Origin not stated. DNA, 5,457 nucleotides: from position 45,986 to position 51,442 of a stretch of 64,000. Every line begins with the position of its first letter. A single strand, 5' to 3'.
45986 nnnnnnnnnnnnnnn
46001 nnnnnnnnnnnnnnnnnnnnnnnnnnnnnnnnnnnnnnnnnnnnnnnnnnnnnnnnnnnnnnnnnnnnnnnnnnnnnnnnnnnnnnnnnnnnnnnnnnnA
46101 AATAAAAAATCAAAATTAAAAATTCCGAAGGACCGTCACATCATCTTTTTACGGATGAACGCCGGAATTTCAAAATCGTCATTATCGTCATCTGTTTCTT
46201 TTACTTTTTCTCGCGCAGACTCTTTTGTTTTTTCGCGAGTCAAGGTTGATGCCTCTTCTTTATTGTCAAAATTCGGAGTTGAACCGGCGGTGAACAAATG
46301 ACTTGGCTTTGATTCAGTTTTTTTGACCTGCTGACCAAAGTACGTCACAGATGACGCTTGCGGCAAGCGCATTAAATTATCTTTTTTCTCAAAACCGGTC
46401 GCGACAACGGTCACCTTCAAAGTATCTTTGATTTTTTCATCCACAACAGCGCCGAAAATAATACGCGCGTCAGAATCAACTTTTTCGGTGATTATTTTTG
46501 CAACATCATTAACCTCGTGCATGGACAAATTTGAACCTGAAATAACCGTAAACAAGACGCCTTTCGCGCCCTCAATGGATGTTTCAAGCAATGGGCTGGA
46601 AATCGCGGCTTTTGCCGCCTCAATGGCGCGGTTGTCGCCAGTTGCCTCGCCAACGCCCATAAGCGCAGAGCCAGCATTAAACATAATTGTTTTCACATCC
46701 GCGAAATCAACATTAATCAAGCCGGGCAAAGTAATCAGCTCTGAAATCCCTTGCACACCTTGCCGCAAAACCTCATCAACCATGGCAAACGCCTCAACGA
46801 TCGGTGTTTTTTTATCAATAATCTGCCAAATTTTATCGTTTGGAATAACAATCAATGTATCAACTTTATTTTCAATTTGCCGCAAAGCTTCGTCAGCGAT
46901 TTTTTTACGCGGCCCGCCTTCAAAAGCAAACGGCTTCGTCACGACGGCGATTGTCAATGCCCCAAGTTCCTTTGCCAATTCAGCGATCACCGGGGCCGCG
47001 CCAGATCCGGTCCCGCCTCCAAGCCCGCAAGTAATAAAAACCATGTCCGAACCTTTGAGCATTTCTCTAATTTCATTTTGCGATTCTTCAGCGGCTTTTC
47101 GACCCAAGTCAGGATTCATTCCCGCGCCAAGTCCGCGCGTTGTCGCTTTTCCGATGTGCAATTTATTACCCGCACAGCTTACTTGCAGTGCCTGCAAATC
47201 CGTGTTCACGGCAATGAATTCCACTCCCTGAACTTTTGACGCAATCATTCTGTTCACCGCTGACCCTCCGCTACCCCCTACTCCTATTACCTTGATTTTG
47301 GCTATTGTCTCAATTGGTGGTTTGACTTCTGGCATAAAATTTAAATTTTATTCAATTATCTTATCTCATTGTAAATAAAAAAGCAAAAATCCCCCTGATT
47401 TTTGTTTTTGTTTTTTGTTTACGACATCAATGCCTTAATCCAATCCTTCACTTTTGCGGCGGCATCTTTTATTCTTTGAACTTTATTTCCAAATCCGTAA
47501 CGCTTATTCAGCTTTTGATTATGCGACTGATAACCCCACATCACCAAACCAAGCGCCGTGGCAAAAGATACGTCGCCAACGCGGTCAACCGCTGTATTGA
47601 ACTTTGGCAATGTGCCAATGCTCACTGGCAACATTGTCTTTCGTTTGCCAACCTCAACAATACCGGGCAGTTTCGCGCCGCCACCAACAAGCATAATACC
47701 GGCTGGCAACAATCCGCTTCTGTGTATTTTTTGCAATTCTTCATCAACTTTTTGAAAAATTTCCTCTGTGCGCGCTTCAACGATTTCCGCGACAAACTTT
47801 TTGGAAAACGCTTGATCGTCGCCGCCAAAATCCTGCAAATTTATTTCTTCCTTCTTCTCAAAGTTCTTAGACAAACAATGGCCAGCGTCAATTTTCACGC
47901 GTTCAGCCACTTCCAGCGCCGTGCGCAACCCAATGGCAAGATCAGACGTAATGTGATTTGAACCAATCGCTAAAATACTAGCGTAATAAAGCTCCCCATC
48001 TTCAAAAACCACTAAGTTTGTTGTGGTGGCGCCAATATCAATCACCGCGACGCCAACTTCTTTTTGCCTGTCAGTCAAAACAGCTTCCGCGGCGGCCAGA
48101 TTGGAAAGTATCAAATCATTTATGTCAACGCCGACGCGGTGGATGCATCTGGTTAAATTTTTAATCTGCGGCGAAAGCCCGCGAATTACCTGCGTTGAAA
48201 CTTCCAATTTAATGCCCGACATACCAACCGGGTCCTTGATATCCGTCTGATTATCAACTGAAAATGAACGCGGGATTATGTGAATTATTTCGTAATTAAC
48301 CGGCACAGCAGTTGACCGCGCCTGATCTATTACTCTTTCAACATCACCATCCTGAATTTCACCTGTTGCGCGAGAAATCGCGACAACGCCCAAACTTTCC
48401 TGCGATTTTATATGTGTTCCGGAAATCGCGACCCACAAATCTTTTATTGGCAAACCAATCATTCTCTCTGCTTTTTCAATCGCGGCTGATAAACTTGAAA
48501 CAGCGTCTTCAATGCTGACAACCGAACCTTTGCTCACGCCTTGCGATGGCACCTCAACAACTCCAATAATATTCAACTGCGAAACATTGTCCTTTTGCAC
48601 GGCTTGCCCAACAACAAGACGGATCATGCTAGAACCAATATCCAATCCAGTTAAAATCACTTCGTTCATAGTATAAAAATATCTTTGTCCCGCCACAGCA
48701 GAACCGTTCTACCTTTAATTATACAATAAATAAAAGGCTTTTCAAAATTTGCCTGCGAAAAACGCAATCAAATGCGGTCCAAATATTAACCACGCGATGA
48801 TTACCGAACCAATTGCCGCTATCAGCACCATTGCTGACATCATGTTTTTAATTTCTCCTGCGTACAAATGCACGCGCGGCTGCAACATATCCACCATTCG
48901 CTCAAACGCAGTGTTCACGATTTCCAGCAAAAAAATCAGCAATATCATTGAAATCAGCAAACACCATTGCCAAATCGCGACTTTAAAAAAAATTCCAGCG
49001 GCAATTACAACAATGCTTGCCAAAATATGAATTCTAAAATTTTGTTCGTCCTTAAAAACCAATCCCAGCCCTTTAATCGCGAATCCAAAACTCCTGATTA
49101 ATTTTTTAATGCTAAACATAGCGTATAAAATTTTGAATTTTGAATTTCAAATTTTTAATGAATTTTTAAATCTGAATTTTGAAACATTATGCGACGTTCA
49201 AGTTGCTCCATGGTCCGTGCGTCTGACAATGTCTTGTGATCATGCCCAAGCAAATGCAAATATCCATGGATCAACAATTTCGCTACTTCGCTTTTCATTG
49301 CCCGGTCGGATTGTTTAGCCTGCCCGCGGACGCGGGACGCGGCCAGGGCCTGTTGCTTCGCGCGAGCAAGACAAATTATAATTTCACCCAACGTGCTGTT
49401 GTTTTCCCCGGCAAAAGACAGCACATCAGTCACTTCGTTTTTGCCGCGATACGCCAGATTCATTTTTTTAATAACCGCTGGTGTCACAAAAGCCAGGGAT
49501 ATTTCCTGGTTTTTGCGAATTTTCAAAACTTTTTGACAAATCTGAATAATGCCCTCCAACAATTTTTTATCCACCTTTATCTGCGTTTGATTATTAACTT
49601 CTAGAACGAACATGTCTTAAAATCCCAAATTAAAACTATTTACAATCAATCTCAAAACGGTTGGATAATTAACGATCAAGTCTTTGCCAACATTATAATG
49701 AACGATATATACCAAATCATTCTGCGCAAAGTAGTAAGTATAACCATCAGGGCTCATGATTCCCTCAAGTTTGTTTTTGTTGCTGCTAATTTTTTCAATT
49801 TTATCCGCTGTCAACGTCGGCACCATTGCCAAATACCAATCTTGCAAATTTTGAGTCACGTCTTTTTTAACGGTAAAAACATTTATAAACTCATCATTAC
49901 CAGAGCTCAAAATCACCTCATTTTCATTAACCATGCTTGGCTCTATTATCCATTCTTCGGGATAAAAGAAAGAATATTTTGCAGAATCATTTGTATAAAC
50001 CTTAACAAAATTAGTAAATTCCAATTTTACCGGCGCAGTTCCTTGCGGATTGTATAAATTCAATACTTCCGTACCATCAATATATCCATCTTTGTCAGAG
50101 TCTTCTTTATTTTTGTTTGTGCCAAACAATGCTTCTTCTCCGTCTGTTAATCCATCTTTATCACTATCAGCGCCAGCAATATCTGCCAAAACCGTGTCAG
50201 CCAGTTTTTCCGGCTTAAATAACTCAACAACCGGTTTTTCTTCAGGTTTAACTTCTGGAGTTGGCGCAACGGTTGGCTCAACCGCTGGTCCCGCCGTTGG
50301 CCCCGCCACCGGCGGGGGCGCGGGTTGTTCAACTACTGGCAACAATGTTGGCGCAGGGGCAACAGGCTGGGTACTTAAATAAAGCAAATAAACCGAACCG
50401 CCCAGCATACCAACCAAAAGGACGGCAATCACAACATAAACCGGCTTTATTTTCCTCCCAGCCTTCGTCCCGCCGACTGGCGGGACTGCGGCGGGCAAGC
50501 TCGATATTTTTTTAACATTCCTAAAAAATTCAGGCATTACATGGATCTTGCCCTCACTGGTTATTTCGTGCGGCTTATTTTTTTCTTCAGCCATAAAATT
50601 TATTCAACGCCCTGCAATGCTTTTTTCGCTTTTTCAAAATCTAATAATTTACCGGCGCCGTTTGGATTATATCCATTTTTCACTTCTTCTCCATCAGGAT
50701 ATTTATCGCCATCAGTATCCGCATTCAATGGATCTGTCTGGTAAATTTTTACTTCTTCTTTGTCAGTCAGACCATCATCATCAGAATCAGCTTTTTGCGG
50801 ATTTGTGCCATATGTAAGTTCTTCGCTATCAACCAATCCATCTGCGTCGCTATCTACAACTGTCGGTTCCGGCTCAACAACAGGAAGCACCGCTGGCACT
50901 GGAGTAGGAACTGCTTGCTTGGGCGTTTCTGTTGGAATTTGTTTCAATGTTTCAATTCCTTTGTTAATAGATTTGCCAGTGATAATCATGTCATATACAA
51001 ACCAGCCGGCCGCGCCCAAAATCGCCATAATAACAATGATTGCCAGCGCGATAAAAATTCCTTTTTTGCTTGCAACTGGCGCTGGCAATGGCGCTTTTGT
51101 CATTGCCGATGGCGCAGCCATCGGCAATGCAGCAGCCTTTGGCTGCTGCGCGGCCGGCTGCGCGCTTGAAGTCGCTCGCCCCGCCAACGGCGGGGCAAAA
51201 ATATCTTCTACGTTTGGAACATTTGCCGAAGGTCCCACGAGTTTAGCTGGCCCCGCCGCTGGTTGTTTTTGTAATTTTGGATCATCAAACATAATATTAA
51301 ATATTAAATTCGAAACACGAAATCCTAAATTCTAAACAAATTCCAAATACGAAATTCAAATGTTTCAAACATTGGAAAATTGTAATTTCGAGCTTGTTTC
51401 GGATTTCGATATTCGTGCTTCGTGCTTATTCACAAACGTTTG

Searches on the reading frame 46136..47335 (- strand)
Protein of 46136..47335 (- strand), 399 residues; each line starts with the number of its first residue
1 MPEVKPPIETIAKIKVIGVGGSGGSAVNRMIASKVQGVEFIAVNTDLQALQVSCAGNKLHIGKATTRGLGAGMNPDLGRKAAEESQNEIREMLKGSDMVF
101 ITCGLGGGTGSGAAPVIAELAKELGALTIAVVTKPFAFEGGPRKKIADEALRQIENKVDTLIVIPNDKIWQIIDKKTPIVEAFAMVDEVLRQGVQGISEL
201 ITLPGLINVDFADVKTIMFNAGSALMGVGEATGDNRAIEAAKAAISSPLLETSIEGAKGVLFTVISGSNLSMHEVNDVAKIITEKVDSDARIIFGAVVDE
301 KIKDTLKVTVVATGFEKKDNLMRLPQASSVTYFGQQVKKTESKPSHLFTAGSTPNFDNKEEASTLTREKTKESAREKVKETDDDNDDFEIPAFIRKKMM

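Call 7: search_protein_families(library=pfam, proteins=[window:46136-47335:-], max_evalue=0.01)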
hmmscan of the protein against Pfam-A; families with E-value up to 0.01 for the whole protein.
window:46136-47335:- (399 aa): 3 families
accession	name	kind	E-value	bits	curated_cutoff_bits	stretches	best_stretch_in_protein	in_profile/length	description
PF00091.31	Tubulin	-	3.9e-50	171.2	33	1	13-174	1-190/190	Tubulin/FtsZ family, GTPase domain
PF12327.13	FtsZ_C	-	2.4e-34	117.9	27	1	222-316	1-95/95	FtsZ family, C-terminal domain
PF13809.12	Tubulin_2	-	0.0029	17.3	27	0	71-122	117-187/356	Tubulin like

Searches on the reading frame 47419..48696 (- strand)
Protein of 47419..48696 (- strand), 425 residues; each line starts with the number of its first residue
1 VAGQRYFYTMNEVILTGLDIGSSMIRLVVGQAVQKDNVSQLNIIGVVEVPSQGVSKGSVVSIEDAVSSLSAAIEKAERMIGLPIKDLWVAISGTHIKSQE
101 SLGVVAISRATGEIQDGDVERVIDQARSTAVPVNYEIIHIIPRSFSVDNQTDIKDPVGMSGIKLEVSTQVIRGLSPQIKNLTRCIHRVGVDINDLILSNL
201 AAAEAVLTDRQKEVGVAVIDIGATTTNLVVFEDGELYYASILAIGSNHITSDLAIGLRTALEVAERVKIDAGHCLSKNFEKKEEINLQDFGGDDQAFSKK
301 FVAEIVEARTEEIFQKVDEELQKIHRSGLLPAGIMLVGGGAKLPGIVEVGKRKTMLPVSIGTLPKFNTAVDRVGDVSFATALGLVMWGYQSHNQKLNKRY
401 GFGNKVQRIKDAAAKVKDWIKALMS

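Call 7: search_protein_families(library=pfam, proteins=[window:47419-48696:-], max_evalue=0.01)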
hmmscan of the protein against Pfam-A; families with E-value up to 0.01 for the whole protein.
window:47419-48696:- (425 aa): 6 families
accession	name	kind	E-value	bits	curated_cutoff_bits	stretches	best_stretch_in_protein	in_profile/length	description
PF14450.12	FtsA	-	4.8e-36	124.3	31.8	2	217-383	1-127/127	Cell division protein FtsA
PF02491.25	SHS2_FTSA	-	1.8e-26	92.7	25.4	1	93-171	1-78/79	SHS2 domain inserted in FTSA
PF11104.14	PilM_2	-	6.6e-11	42.2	27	1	190-360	155-304/340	Type IV pilus assembly protein PilM;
PF06723.19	MreB_Mbl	-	1.3e-09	37.9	27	1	194-364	125-307/327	MreB/Mbl protein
PF06277.17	EutA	-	2.8e-05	23.6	27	1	191-254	122-183/475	Ethanolamine utilisation protein EutA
PF21522.3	MreB-like_C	-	0.00053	21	27.8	1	218-343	1-116/123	Archaeal actin homologue MreB-like, C-terminal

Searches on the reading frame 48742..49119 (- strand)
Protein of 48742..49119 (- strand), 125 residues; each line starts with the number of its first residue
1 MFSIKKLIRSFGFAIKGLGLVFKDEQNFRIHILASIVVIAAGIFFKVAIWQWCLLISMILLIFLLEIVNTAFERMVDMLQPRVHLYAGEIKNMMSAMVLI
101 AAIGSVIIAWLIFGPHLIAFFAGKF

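Call 7: search_protein_families(library=pfam, proteins=[window:48742-49119:-], max_evalue=0.01)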
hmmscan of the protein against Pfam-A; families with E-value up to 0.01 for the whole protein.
window:48742-49119:- (125 aa): 2 families
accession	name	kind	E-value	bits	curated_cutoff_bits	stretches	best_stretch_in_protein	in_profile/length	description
PF01219.24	DAGK_prokar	-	1.5e-28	99.1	22.3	1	13-113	2-102/102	Prokaryotic diacylglycerol kinase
PF19874.4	DUF6347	-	0.0067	17.1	25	1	19-113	9-106/124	Family of unknown function (DUF6347)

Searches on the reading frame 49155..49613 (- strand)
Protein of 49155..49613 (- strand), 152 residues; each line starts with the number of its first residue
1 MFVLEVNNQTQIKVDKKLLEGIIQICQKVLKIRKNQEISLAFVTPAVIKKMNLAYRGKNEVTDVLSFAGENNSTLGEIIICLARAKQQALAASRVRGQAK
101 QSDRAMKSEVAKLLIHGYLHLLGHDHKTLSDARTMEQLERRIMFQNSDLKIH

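Call 7: search_protein_families(library=pfam, proteins=[window:49155-49613:-], max_evalue=0.01)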
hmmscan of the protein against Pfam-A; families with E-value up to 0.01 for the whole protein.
window:49155-49613:- (152 aa): 1 family
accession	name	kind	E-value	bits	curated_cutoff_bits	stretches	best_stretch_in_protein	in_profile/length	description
PF02130.23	YbeY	-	3.5e-31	108.2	25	1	16-143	8-126/129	Endoribonuclease YbeY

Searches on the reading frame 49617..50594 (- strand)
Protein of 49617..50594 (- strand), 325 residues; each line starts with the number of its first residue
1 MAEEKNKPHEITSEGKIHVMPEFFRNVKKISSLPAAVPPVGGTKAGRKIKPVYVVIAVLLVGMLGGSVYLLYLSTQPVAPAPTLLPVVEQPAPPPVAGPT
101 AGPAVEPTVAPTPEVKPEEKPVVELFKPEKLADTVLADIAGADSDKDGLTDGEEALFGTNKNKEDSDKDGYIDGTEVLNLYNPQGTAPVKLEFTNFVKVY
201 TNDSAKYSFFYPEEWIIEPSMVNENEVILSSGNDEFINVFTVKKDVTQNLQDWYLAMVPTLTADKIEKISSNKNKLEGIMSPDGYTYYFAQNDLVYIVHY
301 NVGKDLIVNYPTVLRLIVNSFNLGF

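Call 7: search_protein_families(library=pfam, proteins=[window:49617-50594:-], max_evalue=0.01)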
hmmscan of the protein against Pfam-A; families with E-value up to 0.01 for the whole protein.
window:49617-50594:- (325 aa): 0 families

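Call 91: search_protein_families(library=pfam, proteins=[window:49617-50594:-], max_evalue=1)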
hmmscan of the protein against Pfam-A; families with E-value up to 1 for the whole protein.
window:49617-50594:- (325 aa): 6 families
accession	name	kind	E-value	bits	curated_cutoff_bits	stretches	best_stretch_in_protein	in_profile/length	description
PF18884.5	TSP3_bac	-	0.025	14.8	25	1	143-160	1-18/22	Bacterial TSP3 repeat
PF01789.22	PsbP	-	0.044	14.3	23.5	1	198-248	4-53/155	PsbP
PF20077.4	CcmD_alt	-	0.31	11.6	23.5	0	52-73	32-53/61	CcmD family protein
PF00036.39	EF-hand_1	-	0.33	11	25.4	1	165-180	10-25/29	EF hand domain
PF13405.12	EF-hand_6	-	0.66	10.3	25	1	165-181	10-26/30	EF-hand domain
PF18933.6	PsbP_2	-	0.72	10.3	27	0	197-235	44-83/184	PsbP-like protein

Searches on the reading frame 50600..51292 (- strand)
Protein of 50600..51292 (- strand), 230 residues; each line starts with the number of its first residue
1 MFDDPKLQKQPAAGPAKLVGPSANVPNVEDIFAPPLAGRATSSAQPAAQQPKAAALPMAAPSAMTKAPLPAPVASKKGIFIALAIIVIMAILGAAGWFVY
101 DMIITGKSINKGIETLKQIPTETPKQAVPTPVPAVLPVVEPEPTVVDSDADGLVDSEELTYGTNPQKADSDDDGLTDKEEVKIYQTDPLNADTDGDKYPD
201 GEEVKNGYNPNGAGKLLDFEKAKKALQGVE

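Call 7: search_protein_families(library=pfam, proteins=[window:50600-51292:-], max_evalue=0.01)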
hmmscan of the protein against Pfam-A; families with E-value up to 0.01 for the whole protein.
window:50600-51292:- (230 aa): 2 families
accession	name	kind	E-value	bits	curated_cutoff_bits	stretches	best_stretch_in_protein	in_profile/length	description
PF18884.5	TSP3_bac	-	1.3e-16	60.5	25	2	169-191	1-22/22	Bacterial TSP3 repeat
PF03495.19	Binary_toxB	-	0.00098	19.7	25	1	147-205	2-61/78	Clostridial binary toxin B/anthrax toxin PA Ca-binding domain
